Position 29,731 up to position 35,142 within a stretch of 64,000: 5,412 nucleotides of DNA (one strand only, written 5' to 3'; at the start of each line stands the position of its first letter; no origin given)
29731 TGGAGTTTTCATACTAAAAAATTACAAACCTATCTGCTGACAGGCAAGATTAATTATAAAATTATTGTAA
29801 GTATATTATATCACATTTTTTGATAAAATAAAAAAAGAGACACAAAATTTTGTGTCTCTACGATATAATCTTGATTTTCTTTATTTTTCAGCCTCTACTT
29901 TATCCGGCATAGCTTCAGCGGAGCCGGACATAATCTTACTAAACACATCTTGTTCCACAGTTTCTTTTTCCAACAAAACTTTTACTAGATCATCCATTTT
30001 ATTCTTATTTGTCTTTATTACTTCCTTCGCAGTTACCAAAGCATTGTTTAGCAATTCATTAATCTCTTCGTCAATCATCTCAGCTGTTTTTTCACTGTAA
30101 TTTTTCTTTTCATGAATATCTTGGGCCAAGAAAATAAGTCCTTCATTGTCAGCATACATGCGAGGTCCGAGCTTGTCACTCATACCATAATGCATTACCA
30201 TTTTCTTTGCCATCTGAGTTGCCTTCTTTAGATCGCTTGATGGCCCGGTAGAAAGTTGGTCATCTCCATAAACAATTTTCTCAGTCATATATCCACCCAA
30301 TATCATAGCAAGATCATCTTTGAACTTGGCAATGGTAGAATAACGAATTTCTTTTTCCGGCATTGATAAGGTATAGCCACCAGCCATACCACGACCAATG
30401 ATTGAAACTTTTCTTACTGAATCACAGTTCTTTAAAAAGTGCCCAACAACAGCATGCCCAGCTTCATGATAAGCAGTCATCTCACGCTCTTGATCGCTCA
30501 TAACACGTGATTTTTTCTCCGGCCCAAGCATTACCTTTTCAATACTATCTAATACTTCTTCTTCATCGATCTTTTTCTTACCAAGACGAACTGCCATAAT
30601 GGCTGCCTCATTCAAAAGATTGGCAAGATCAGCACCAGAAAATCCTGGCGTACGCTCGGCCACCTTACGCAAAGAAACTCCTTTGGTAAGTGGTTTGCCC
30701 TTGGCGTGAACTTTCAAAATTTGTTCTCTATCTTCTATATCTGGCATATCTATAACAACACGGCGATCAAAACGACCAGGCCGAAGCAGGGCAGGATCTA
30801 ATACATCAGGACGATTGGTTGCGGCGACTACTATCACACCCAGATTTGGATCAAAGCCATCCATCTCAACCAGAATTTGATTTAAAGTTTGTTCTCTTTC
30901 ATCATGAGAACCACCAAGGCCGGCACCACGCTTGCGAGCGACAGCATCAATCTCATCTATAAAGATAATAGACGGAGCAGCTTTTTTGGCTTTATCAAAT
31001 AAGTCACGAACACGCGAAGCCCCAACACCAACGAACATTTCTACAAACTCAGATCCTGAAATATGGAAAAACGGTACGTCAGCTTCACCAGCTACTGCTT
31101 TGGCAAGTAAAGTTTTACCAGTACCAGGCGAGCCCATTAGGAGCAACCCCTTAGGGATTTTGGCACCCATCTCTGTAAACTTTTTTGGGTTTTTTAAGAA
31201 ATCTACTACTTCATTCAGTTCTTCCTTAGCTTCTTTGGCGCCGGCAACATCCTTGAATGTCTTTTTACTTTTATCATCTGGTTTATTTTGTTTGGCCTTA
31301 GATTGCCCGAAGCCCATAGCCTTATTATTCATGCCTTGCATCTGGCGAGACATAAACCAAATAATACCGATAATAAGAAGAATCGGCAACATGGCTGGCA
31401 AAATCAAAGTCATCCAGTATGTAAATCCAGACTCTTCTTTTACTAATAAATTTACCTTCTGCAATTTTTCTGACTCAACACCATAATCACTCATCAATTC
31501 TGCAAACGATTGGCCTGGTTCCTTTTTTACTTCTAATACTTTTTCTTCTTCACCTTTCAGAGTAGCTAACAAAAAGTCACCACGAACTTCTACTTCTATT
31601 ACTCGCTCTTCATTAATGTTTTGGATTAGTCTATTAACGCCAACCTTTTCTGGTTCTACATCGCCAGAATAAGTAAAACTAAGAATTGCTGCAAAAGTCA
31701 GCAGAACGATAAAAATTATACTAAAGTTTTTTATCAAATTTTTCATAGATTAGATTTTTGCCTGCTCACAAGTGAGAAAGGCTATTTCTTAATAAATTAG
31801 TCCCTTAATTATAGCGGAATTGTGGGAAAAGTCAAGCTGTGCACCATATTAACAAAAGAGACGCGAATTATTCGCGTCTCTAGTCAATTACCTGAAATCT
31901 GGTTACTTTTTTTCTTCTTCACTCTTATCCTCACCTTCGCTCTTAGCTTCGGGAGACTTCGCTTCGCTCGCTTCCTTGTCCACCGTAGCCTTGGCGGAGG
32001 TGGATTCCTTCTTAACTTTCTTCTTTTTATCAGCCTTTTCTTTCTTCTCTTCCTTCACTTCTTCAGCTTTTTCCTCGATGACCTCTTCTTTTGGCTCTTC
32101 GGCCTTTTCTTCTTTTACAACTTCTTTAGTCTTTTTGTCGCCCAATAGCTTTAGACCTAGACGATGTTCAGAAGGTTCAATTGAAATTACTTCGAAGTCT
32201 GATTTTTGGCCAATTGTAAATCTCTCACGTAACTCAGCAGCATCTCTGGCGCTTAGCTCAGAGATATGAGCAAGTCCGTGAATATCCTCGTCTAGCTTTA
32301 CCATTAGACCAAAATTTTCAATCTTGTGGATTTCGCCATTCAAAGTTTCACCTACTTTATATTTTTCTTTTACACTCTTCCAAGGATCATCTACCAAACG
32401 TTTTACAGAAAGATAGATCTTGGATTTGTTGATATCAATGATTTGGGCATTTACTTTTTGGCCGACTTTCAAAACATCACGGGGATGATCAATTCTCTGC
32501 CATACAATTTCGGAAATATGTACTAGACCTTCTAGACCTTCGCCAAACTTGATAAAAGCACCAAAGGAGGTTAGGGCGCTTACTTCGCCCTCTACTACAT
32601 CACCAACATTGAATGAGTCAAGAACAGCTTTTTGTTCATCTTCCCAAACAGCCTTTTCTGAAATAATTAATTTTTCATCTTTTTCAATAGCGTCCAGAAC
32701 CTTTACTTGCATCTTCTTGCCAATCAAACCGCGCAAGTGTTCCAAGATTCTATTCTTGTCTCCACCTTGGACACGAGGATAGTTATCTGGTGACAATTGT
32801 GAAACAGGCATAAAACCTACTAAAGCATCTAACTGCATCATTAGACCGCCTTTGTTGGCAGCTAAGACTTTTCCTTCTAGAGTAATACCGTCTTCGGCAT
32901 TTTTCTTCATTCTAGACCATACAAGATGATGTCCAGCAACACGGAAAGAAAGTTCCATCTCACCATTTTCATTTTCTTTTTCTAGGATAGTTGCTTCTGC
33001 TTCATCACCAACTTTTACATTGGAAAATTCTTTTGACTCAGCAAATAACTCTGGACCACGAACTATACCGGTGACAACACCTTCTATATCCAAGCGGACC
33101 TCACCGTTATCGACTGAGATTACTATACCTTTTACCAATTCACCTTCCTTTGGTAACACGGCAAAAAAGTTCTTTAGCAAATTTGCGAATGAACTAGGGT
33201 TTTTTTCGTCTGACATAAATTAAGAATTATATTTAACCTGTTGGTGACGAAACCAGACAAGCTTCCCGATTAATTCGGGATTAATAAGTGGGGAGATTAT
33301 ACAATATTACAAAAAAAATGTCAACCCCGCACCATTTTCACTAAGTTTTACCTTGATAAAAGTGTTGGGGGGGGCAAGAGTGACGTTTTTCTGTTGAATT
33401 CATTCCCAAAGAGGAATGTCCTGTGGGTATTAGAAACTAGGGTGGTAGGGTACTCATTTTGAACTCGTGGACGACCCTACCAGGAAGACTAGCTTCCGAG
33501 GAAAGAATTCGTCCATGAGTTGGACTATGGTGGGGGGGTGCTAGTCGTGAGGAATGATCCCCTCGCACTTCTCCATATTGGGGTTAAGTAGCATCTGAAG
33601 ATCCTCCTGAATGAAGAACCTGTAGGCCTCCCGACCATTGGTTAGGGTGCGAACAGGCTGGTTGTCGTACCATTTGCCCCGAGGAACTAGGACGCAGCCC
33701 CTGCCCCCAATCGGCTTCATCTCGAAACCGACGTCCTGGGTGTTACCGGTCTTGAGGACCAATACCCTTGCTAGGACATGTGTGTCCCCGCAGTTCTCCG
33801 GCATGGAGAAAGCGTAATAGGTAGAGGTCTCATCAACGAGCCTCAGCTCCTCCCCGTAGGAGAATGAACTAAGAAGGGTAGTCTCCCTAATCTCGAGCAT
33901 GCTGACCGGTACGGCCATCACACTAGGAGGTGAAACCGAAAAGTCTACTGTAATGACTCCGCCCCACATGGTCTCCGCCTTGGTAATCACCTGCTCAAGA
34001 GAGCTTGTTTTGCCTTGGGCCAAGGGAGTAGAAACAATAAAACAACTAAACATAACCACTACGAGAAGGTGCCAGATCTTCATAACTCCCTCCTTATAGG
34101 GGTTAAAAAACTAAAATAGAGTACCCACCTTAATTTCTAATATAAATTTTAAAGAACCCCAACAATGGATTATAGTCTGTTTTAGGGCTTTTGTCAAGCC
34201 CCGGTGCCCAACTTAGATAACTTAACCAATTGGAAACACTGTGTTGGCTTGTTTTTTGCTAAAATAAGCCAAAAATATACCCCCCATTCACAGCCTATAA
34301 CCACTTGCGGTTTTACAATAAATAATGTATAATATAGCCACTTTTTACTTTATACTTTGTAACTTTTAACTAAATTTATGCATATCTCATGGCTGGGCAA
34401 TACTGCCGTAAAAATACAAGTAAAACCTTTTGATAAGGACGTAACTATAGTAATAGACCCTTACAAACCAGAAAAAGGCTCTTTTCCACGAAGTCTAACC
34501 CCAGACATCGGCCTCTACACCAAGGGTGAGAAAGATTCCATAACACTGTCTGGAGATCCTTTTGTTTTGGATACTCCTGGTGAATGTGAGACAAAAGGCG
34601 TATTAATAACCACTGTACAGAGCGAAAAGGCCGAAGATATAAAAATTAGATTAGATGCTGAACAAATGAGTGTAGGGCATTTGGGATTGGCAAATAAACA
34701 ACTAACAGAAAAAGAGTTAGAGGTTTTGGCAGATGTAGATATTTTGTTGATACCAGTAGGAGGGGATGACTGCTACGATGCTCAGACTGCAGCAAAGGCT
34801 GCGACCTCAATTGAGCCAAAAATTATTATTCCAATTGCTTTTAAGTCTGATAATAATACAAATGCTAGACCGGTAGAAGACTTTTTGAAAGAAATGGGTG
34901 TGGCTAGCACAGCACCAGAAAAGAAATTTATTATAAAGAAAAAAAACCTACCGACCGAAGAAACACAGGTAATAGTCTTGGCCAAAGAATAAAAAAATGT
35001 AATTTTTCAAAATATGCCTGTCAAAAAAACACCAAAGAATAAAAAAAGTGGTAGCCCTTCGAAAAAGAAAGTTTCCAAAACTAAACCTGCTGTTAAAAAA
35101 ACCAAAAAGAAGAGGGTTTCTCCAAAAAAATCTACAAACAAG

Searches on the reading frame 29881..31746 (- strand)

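Call 27: search_protein_families(library=pfam, proteins=[window:29881-31746:-], max_evalue=0.0001)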
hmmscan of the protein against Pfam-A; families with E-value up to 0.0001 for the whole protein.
window:29881-31746:- (621 aa): 5 families
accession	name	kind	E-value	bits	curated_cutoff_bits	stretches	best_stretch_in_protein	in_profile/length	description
PF01434.24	Peptidase_M41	-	8.1e-62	208.9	29.9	1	414-604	1-190/191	Peptidase family M41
PF00004.35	AAA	-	1.5e-45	155.3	21.2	1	201-333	1-130/131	ATPase family associated with various cellular activities (AAA)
PF17862.7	AAA_lid_3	-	3e-13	49.5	27.2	1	357-398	2-43/45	AAA+ lid domain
PF06068.19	TIP49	-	3.1e-05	23.8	23.8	1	159-235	18-89/347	TIP49 P-loop domain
PF07728.20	AAA_5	-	3.7e-05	24.2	22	0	201-322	2-137/139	AAA domain (dynein-related subfamily)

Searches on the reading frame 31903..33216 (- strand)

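Call 27: search_protein_families(library=pfam, proteins=[window:31903-33216:-], max_evalue=0.0001)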
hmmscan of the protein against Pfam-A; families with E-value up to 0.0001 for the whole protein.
window:31903-33216:- (437 aa): 3 families
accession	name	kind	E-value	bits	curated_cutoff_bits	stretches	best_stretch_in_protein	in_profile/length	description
PF00575.29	S1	-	8.7e-43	145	22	3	202-270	2-72/74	S1 RNA binding domain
PF23459.1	S1_RRP5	-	1.5e-16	61.2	27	1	205-266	4-65/72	RRP5 S1 domain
PF21710.3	Spt6_S1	-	2.4e-06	28.2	27.5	0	200-271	12-84/91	Spt6, S1/OB domain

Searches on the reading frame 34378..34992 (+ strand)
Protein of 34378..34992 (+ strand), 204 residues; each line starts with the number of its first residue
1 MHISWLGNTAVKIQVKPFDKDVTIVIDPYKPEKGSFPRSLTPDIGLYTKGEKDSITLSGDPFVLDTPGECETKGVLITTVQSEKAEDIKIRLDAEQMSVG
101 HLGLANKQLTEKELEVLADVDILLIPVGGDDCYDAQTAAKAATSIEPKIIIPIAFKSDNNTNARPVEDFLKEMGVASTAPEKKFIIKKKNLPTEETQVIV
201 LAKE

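Call 27: search_protein_families(library=pfam, proteins=[window:34378-34992:+], max_evalue=0.0001)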
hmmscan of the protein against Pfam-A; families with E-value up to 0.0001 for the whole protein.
window:34378-34992:+ (204 aa): 1 family
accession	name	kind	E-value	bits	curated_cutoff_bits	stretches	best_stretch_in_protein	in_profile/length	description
PF13483.12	Lactamase_B_3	-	3.9e-22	79.4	24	1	3-153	2-159/160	Beta-lactamase superfamily domain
